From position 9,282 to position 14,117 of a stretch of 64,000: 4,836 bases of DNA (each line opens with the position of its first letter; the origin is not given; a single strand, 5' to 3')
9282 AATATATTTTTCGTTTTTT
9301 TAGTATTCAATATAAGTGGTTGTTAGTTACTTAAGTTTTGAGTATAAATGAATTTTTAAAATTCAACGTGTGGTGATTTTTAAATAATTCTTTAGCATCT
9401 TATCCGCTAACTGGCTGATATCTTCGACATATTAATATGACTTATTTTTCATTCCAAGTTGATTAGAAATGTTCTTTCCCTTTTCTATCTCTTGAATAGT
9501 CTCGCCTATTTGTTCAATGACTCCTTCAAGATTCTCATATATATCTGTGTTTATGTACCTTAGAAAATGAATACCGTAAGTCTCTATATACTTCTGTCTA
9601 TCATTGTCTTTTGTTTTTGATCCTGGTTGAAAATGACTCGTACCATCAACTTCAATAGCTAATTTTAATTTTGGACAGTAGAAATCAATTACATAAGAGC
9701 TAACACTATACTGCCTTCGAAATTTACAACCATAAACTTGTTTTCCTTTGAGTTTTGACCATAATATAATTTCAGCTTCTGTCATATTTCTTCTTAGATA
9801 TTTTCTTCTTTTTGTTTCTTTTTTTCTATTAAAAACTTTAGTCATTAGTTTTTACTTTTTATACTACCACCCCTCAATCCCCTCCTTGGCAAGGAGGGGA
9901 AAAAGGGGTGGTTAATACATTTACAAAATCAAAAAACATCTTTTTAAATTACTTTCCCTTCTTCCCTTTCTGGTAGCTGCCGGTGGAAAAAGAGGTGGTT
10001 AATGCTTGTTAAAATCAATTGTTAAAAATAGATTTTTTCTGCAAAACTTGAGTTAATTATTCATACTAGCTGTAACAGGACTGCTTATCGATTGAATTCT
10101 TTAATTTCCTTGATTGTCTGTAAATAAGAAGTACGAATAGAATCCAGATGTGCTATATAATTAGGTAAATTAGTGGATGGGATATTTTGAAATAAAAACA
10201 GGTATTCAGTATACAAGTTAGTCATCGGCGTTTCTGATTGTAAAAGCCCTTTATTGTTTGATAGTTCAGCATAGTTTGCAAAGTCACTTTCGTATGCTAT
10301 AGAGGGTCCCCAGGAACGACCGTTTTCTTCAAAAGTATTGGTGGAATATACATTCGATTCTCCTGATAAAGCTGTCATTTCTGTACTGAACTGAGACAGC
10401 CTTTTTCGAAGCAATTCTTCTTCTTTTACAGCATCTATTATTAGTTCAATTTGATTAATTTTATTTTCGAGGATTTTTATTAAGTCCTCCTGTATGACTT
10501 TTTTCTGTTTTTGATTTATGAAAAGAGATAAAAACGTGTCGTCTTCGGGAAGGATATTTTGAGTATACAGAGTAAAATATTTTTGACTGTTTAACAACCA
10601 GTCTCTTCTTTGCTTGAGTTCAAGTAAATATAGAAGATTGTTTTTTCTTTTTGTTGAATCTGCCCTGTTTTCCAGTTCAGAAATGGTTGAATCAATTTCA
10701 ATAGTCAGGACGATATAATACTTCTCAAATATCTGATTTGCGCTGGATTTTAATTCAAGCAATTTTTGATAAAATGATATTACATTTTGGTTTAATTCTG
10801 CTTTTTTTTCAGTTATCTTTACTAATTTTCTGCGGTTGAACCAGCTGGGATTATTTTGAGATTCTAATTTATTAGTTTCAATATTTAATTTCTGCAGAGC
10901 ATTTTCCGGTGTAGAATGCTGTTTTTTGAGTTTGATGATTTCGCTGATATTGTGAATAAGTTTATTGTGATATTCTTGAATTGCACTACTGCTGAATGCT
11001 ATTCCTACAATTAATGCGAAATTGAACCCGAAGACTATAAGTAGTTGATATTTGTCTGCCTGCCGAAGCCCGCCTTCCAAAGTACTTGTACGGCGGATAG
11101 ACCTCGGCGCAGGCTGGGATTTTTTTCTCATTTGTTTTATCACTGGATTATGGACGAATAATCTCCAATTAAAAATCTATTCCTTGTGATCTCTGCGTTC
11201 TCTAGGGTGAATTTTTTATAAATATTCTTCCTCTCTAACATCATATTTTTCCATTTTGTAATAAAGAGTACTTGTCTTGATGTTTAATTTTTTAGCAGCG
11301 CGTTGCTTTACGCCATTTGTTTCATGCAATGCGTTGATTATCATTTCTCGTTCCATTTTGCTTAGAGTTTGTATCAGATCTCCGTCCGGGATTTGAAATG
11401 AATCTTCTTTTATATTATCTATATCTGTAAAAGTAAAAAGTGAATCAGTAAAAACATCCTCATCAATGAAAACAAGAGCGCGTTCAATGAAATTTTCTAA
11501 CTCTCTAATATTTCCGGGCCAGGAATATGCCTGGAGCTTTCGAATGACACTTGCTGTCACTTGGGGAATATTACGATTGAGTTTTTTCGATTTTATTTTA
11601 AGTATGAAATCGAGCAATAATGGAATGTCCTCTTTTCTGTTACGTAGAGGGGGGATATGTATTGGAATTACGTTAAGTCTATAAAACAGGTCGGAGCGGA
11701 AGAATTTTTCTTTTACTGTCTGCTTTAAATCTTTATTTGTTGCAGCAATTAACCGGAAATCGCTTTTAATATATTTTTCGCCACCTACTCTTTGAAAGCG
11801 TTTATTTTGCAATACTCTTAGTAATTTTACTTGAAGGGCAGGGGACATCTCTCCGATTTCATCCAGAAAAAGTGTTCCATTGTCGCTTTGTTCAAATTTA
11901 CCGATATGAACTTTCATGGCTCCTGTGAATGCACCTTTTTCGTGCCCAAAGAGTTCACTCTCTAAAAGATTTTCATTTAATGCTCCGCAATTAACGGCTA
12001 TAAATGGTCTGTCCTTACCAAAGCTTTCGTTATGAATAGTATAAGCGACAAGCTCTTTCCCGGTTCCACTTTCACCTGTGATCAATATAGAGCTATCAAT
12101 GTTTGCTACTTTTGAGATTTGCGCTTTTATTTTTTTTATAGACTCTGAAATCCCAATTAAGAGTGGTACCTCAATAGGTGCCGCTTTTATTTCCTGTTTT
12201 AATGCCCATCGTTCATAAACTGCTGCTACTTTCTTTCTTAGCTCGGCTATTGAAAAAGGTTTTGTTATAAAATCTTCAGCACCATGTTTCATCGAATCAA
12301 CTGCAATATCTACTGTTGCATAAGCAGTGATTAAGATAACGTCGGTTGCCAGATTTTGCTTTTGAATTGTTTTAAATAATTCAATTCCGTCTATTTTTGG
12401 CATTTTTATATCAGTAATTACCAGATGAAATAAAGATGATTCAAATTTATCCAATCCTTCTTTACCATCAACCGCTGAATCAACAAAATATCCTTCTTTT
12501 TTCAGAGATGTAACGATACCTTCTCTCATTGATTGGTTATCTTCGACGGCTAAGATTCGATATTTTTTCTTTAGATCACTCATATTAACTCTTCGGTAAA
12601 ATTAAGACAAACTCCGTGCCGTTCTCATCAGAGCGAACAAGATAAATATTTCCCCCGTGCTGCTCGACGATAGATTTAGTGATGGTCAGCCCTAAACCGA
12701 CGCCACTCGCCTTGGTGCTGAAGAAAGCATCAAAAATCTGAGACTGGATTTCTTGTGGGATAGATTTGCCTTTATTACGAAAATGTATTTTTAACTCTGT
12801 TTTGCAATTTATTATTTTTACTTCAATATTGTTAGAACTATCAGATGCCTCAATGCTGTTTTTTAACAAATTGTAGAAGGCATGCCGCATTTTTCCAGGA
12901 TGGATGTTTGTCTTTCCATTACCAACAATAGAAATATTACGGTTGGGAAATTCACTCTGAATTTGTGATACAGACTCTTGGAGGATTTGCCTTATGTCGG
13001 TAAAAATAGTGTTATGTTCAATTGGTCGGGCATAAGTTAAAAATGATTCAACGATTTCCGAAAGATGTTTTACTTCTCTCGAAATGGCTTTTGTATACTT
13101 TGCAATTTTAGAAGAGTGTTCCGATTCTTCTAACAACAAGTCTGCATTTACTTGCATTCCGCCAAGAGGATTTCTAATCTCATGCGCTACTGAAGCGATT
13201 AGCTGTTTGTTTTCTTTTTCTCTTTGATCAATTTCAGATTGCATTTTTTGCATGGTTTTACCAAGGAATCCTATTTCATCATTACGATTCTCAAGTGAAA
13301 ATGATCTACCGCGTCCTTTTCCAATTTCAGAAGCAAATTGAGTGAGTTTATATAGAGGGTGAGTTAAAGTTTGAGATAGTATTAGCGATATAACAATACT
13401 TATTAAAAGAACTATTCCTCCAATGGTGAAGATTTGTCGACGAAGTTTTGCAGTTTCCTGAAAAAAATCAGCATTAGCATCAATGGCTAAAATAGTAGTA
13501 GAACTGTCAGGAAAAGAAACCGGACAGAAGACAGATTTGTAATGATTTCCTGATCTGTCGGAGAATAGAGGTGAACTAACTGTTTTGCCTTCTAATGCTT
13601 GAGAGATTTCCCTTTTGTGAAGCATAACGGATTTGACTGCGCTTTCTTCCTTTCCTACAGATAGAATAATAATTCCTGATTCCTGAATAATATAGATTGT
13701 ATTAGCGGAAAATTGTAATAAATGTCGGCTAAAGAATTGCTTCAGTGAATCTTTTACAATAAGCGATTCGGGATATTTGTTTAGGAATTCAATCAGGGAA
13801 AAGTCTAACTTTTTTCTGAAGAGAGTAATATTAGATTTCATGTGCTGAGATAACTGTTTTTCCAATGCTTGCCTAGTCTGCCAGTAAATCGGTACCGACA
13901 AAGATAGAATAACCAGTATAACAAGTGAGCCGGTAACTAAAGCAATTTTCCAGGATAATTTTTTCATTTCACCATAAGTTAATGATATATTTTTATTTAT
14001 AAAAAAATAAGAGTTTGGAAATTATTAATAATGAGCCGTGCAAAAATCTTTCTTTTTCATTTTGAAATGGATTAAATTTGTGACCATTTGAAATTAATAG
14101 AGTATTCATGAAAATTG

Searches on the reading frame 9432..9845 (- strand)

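Call 36: search_protein_families(library=pfam, proteins=[window:9432-9845:-], max_evalue=0.001)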
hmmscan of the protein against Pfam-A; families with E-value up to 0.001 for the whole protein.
window:9432-9845:- (137 aa): 2 families
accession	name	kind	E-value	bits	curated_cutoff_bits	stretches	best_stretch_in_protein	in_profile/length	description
PF04480.18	DUF559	-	1.9e-29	102.2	20.6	1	9-117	2-108/109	Protein of unknown function (DUF559)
PF18741.7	MTES_1575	-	2.4e-10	40.8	38.2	1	39-117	13-96/96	REase_MTES_1575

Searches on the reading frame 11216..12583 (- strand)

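Call 36: search_protein_families(library=pfam, proteins=[window:11216-12583:-], max_evalue=0.001)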
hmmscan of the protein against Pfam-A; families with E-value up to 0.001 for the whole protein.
window:11216-12583:- (455 aa): 9 families
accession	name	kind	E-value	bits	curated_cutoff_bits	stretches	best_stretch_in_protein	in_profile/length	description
PF00158.32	Sigma54_activat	-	4.2e-71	238.5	20.2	1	142-309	1-168/168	Sigma-54 interaction domain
PF00072.30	Response_reg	-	6.1e-30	104.1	30.2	1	10-119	1-110/111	Response regulator receiver domain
PF14532.12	Sigma54_activ_2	-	3.3e-23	82.9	25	1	143-313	1-138/138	Sigma-54 interaction domain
PF25601.1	AAA_lid_14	-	2.6e-20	72.5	27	1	314-379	1-66/87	AAA+ ATPase lid domain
PF02954.25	HTH_8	-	4.7e-14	52.3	22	1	407-447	2-42/42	Bacterial regulatory protein, Fis family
PF07728.20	AAA_5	-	3.5e-08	34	22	1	166-285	2-124/139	AAA domain (dynein-related subfamily)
PF00004.35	AAA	-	2.3e-07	31.8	21.2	1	166-302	1-125/131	ATPase family associated with various cellular activities (AAA)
PF07724.20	AAA_2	-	5.8e-06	26.9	27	1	164-292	4-133/166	AAA domain (Cdc48 subfamily)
PF01078.27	Mg_chelatase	-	0.00061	19.7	20.3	0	221-284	93-158/207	Magnesium chelatase, subunit ChlI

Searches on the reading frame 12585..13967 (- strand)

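Call 36: search_protein_families(library=pfam, proteins=[window:12585-13967:-], max_evalue=0.001)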
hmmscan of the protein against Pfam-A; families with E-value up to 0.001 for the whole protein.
window:12585-13967:- (460 aa): 3 families
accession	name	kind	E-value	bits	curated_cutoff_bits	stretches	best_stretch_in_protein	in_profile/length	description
PF02518.31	HATPase_c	-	5.5e-21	75.5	26.4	1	359-459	5-109/111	Histidine kinase-, DNA gyrase B-, and HSP90-like ATPase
PF00512.31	HisKA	-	9.1e-15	54.9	26.9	1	253-314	2-62/66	His Kinase A (phospho-acceptor) domain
PF14501.12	HATPase_c_5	-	6.5e-07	29.7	22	1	360-447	6-92/102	GHKL domain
